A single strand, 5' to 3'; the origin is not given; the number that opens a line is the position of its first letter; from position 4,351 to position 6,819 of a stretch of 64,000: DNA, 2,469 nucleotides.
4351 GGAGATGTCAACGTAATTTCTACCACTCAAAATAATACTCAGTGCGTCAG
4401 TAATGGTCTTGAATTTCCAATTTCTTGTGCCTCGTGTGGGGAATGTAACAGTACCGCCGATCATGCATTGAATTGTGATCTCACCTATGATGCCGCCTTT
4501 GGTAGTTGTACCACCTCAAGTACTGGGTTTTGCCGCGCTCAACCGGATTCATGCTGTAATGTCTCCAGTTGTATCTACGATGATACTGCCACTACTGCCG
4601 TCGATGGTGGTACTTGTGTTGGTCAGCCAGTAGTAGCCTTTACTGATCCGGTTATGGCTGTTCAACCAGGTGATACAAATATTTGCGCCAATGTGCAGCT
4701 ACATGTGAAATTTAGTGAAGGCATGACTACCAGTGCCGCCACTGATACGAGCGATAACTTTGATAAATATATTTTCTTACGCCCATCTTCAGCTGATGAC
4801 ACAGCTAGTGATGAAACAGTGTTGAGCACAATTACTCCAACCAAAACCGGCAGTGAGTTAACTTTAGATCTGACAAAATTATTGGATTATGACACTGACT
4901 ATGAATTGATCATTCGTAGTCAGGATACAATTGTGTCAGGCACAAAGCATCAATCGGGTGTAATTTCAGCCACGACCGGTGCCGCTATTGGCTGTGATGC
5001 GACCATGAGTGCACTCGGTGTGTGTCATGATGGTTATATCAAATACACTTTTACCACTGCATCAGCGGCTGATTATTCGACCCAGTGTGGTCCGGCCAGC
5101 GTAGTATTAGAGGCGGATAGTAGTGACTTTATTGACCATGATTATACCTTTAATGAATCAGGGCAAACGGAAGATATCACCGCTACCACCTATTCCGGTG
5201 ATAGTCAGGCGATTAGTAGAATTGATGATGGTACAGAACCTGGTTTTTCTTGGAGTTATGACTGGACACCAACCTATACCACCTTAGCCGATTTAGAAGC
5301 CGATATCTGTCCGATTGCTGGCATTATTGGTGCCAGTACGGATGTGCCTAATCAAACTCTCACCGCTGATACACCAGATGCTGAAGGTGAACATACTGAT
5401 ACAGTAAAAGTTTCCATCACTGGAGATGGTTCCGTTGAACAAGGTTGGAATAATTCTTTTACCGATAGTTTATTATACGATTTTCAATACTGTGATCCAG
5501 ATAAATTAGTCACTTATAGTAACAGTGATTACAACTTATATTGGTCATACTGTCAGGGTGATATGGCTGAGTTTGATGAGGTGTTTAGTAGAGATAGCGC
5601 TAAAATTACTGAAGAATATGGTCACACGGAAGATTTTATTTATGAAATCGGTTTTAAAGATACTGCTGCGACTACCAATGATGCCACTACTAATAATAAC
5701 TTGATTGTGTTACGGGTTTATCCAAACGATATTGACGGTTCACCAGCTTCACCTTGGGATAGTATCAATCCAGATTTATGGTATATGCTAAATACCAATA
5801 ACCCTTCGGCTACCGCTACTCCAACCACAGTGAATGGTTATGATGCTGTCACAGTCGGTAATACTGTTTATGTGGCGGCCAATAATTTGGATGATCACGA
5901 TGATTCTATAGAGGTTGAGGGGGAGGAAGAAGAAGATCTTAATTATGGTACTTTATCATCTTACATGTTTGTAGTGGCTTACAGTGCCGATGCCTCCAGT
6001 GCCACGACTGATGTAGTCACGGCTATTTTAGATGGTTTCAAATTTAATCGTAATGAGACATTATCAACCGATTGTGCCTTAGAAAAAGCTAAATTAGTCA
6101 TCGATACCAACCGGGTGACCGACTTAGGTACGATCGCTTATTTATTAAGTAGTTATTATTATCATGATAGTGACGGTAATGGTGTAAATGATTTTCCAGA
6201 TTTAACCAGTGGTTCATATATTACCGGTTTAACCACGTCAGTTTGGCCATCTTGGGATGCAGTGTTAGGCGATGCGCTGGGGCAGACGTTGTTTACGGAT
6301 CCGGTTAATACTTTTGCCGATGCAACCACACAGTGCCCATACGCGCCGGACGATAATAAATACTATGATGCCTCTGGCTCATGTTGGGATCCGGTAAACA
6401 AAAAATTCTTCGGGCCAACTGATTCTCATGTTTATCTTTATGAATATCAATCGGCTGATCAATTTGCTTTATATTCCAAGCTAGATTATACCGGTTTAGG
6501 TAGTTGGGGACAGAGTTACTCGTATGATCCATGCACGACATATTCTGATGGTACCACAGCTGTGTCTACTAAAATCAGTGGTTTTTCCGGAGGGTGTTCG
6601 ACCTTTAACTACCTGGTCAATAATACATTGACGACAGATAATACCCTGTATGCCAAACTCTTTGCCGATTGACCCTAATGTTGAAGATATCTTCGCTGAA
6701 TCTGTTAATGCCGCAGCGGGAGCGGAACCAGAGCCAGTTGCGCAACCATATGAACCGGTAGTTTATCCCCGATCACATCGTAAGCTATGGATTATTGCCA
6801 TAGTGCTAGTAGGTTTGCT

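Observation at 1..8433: Giant Cys-rich IPT/TIG surface protein followed by two paralogous NTN-repeat / TSP3 Ca-binding membrane anchors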

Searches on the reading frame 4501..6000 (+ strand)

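Call 9: search_protein_families(library=pfam, proteins=[window:4501-6000:+], max_evalue=10)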
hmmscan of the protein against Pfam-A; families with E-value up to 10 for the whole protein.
window:4501-6000:+ (500 aa): 4 families
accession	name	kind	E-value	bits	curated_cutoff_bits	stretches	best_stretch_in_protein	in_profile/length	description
PF13205.12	Big_5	-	0.0026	18.9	23.6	1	43-141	5-86/105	Bacterial Ig-like domain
PF01487.21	DHquinase_I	-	0.074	13.6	22.2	1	203-320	88-201/230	Type I 3-dehydroquinase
PF18206.8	Porphyrn_cat_1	-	0.095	13.8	27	1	451-478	8-37/105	Porphyranase beta-sandwich domain 1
PF18687.6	DUF5637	-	3.4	8.2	31.3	1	6-26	3-23/33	Family of unknown function (DUF5637)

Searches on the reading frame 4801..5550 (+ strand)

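Call 72: search_protein_families(library=pfam, proteins=[window:4801-5550:+], max_evalue=0.05)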
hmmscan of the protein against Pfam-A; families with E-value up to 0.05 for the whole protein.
window:4801-5550:+ (250 aa): 1 family
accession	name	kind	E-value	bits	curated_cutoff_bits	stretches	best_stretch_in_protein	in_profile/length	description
PF01487.21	DHquinase_I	-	0.017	15.6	22.2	1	103-220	88-201/230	Type I 3-dehydroquinase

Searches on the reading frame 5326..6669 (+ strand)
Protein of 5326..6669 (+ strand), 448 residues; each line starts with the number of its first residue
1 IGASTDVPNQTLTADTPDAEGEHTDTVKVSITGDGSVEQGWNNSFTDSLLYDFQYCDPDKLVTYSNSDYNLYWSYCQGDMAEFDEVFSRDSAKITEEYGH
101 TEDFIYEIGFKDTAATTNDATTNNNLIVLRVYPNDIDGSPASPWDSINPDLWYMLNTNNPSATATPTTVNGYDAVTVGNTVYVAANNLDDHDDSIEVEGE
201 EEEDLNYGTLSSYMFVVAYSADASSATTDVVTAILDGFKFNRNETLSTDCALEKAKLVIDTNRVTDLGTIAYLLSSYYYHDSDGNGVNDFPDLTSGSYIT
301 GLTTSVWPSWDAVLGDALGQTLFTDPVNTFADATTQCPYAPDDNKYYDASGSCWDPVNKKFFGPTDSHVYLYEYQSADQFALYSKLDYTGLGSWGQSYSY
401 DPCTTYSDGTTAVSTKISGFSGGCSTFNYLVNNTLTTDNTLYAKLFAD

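Call 9: search_protein_families(library=pfam, proteins=[window:5401-6669:+], max_evalue=10)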
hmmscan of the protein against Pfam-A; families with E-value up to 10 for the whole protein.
window:5401-6669:+ (423 aa): 1 family
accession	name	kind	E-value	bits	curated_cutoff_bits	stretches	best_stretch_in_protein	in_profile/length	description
PF18206.8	Porphyrn_cat_1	-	0.074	14.1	27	1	151-181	8-40/105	Porphyranase beta-sandwich domain 1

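Call 31: find_homologous_proteins(query=window:5326-6669:+, max_evalue=0.001)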
Query window:5326-6669:+ (448 aa): 2 proteins with E <= 0.001 among 7773 candidates.
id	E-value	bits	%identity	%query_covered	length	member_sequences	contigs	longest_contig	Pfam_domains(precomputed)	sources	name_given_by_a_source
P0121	1.6e-27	115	30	84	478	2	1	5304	-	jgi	-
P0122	1.2e-9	56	26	61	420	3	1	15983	-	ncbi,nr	ncbi:MAG TPA: hypothetical protein PLT32_01485, partial [bacterium]|nr:hypothetical protein [bacteri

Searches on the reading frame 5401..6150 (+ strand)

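Call 72: search_protein_families(library=pfam, proteins=[window:5401-6150:+], max_evalue=0.05)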
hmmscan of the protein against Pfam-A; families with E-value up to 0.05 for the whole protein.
window:5401-6150:+ (250 aa): 1 family
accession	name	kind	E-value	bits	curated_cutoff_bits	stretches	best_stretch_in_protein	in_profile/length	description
PF18206.8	Porphyrn_cat_1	-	0.035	15.2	27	0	151-181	8-40/105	Porphyranase beta-sandwich domain 1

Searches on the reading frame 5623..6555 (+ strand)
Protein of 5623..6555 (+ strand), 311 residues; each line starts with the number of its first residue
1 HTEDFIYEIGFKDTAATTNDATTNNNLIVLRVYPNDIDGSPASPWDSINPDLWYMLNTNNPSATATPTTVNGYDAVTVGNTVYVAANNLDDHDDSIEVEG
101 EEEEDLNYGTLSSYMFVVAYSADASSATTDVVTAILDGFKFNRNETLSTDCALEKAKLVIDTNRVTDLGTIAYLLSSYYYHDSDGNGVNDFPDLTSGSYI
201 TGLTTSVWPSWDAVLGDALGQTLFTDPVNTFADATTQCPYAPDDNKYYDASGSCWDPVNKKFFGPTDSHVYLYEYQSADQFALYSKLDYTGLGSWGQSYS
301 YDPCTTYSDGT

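Call 52: search_solved_structures(query=A3, max_evalue=1, show_alignments=3)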
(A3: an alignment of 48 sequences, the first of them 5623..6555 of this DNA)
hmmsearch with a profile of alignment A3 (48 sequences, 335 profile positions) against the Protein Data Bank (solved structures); distinct sequences matched with E-value up to 1: 5.
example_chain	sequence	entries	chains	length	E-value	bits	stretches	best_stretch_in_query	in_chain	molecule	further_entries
9yfg_Da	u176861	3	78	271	0.091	15.1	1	209-270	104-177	Sodium-type flagellar protein MotY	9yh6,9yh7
9ydo_Da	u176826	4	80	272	0.092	15.1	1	209-270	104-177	Sodium-type flagellar protein MotY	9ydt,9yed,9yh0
9yec_Da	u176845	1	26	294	0.1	14.9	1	209-269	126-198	Sodium-type flagellar protein MotY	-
8alu_A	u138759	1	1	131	0.2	14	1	76-123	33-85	S-layer protein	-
7qfg_A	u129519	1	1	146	0.4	13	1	75-123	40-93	S-layer protein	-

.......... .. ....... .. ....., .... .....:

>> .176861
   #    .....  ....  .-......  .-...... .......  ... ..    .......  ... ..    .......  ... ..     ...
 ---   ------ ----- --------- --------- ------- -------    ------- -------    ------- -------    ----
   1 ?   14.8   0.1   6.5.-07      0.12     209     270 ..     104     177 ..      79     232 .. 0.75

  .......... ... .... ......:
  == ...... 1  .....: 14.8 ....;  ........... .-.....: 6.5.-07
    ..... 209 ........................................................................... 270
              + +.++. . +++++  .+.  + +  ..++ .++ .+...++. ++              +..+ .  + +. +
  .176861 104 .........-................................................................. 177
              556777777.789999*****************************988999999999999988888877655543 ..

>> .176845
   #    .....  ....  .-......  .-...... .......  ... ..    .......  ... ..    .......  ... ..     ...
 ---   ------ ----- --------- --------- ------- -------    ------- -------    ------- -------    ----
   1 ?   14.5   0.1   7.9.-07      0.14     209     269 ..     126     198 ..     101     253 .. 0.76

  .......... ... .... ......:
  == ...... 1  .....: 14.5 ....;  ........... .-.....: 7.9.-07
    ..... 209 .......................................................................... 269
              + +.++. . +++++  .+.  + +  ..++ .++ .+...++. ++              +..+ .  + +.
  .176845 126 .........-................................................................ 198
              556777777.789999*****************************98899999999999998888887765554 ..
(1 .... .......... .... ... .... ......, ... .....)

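Call 53: search_protein_families(library=pfam, alignment_id=A3, max_evalue=0.1)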
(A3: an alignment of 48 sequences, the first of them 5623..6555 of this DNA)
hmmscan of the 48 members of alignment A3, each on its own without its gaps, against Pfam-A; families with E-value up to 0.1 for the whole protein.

A. member 1, window:5623-6555:+ (311 aa): 1 family
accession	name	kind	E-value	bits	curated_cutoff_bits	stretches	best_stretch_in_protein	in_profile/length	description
PF18206.8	Porphyrn_cat_1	-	0.05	14.7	27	1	77-107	8-40/105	Porphyranase beta-sandwich domain 1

B. families by the number of members that match (of 48 scanned): 19 families
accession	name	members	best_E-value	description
PF04706.18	Dickkopf_N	3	0.00056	Dickkopf N-terminal cysteine-rich region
PF07127.16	Nodulin_late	3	0.0095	Late nodulin domain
PF02977.21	CarbpepA_inh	3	0.015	Carboxypeptidase A inhibitor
PF00095.26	WAP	2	0.0065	WAP-type (Whey Acidic Protein) 'four-disulfide core'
PF23416.1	DUF7107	2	0.012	Domain of unknown function (DUF7107)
PF14625.12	Lustrin_cystein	2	0.018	Lustrin, cysteine-rich repeated domain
PF00404.24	Dockerin_1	1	1.4e-05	Dockerin type I domain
PF04383.19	KilA-N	1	0.0032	KilA-N domain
PF21164.2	Dumpy_DPY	1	0.0068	Dumpy, DPY module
PF24316.1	Tli3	1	0.011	T6SS Tli3 immunity protein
PF11029.13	DAZAP2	1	0.017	DAZ associated protein 2 (DAZAP2)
PF01508.21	Paramecium_SA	1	0.019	Paramecium surface antigen domain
PF16820.11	PKD_3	1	0.035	PKD-like domain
PF08334.16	T2SSG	1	0.044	Type II secretion system (T2SS), protein G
PF18206.8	Porphyrn_cat_1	1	0.05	Porphyranase beta-sandwich domain 1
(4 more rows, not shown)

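Call 55: find_homologous_proteins(query=A3, max_evalue=0.00001)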
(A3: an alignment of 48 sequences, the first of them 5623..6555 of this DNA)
Query A3 (48 sequences) (311 aa, profile of the alignment): 7 proteins with E <= 0.00001 among 3760 candidates.
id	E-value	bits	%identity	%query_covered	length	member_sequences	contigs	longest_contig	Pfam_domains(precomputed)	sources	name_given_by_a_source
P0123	3.0e-84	301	27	81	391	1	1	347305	-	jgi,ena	-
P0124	1.1e-83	299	27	79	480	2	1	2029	-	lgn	-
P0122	5.2e-77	277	26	88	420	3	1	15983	-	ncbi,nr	ncbi:MAG TPA: hypothetical protein PLT32_01485, partial [bacterium]|nr:hypothetical protein [bacteri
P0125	7.6e-71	257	31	63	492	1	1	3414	PF11617.14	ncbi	ncbi:hypothetical protein DRH27_05180, partial [Candidatus Falkowbacteria bacterium]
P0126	3.5e-65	238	27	74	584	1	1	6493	-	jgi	jgi:hypothetical protein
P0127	7.1e-42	162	60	62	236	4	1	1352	-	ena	-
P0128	7.5e-38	149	62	56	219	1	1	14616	-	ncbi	-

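Call 67: predict_structure(alignment_id=A4)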
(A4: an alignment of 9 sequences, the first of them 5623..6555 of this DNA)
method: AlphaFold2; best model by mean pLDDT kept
length: 311 residues; sequences in the alignment: 9
mean_pLDDT: 57.9   pTM: 0.60
mean pLDDT of the five models: 57.9, 56.4, 51.8, 48.3, 48.1
residues with pLDDT >= 90: 0; 70-90: 77; 50-70: 138; < 50: 96
segments of 3 or more residues with pLDDT < 50: 1-25, 92-99, 101-107, 142-148, 150-153, 202-210, 218-221, 225-235, 290-292, 295-301, 305-311
pLDDT, mean of each block of 10 residues (from residue 1): 29 32 55 72 69 82 78 83 77 48 47 78 60 62 47 65 76 70 54 55 41 51 44 50 62 53 54 59 61 46 41 29
secondary structure, 60 per line:
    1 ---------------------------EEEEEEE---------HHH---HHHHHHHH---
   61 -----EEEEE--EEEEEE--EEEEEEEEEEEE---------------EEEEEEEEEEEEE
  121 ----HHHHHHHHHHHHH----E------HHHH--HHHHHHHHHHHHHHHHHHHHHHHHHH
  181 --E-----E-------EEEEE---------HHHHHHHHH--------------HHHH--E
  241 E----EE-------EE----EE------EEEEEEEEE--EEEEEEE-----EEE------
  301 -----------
elements in order: E28-34 H50-57 E66-70 E73-78 E81-92 E108-120 H125-137 H149-152 H155-180 E197-201 H211-219 H234-237 E269-277 E280-286 E292-294

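Call 96: fold_search(model_id=the predicted structure, library=pdb)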
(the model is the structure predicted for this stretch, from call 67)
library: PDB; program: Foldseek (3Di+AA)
matches with E <= 10: 392; with E <= 0.001: 0
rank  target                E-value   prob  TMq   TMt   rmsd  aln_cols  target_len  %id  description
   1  4lrz_H                3.1e-02  0.18  0.11  0.12  15.3       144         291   14  Crystal Structure of the E.coli DhaR(N)-DhaL complex (released 2014-01-29)
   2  2m89_MODEL_1_A        5.3e-02  0.12  0.10  0.19  18.8       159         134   11  Solution structure of the Aha1 dimer from Colwellia psychrerythraea (released 2013-09-04)
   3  4xrt_A                1.1e-01  0.04  0.11  0.11  18.2       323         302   10  Crystal structure of the di-domain ARO/CYC StfQ from the steffimycin biosynthetic pathway (released 2015-12-02)
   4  7szf_A                2.3e-01  0.09  0.14  0.13  12.0       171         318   10  Structure of the Rieske Non-heme Iron Oxygenase GxtA with beta-Saxitoxinol Bound (released 2022-01-19)
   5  8t7u_A                2.6e-01  0.14  0.14  0.11  15.1       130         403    9  ADP-bound Bcs1 (unsymmetrized) (released 2024-06-05)
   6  5zch_D                3.1e-01  0.07  0.10  0.17  11.3       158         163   11  Crystal structure of OsPP2C50 I267W:OsPYL/RCAR3 with (+)-ABA (released 2019-03-06)
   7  9f11_H                3.1e-01  0.01  0.09  0.07  28.5       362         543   10  CryoEM structure of the F plasmid relaxosome with oriT DNA ss-27_+3ds+4_+143 and TraI its TE mode, derived from ss-27_ (released 2025-06-04)
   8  7sze_A                3.5e-01  0.08  0.14  0.13  11.9       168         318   10  Structure of the Rieske Non-heme Iron Oxygenase GxtA with Saxitoxin Bound (released 2022-01-19)
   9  5jy9_B                3.8e-01  0.06  0.12  0.09  14.7       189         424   13  An iron-bound structure of the salicylate synthase Irp9 (released 2016-07-20)
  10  4n3e_A                4.0e-01  0.05  0.09  0.16  16.8       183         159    8  Crystal structure of Hyp-1, a St John's wort PR-10 protein, in complex with 8-anilino-1-naphthalene sulfonate (ANS) (released 2014-02-26)
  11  9f0y_H                4.0e-01  0.02  0.10  0.07  29.5       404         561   11  CryoEM structure of the F plasmid relaxosome with TraI in its TE mode, derived from the ss-27_+8ds+9_+143-R Locally-re (released 2025-06-04)
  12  3oji_B                4.2e-01  0.11  0.17  0.24  10.8       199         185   10  X-ray crystal structure of the Py13 -pyrabactin complex (released 2011-08-10)
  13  7ztq                  5.1e-01  0.03  0.11  0.11  19.3       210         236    8  Crystal structure of the carotenoid-binding protein domain from silkworm Bombyx mori (BmCBP) in the apoform (released 2022-10-26)
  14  8rpf_A                5.4e-01  0.05  0.11  0.07  17.4       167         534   13  Crystal structure of an alcohol-oxidase from Sphingobacterium daejeonense (released 2024-11-13)
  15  4qck                  6.1e-01  0.02  0.09  0.08  19.4       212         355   10  Crystal structure of 3-ketosteroid-9-alpha-hydroxylase (KshA) from M. tuberculosis in complex with 4-androstene-3,17-dio (released 2014-07-30)
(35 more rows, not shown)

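Call 118: search_protein_representatives(alignment_id=A4)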
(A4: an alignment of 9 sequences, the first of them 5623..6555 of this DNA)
Query: 9 sequences, 372 profile positions. Proteins with E-value up to 0.001 (for the whole library): 1532; up to 1e-10: 1459; up to 1e-30: 1230. The best 150 are listed.
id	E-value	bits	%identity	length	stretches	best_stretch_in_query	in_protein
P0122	1.2e-119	416.3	-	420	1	3-312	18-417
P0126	2.9e-116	405.1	-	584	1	7-361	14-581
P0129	1.1e-110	386.8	-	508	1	16-353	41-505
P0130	4.9e-102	358.3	-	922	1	5-351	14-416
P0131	1.7e-101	356.5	-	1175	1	16-289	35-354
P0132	2.3e-101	356.1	-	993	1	10-292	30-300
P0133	4.4e-101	355.2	-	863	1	8-350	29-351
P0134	6.7e-100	351.3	-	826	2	15-159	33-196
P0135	1.1e-99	350.6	-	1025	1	9-294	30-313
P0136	2.2e-98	346.3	-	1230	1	17-367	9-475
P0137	2.5e-98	346.1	-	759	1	19-348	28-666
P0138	8.7e-98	344.3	-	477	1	22-351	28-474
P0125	9.3e-98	344.2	-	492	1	53-365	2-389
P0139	2.1e-97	343.1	-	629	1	5-308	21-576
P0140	1.0e-96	340.8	-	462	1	9-349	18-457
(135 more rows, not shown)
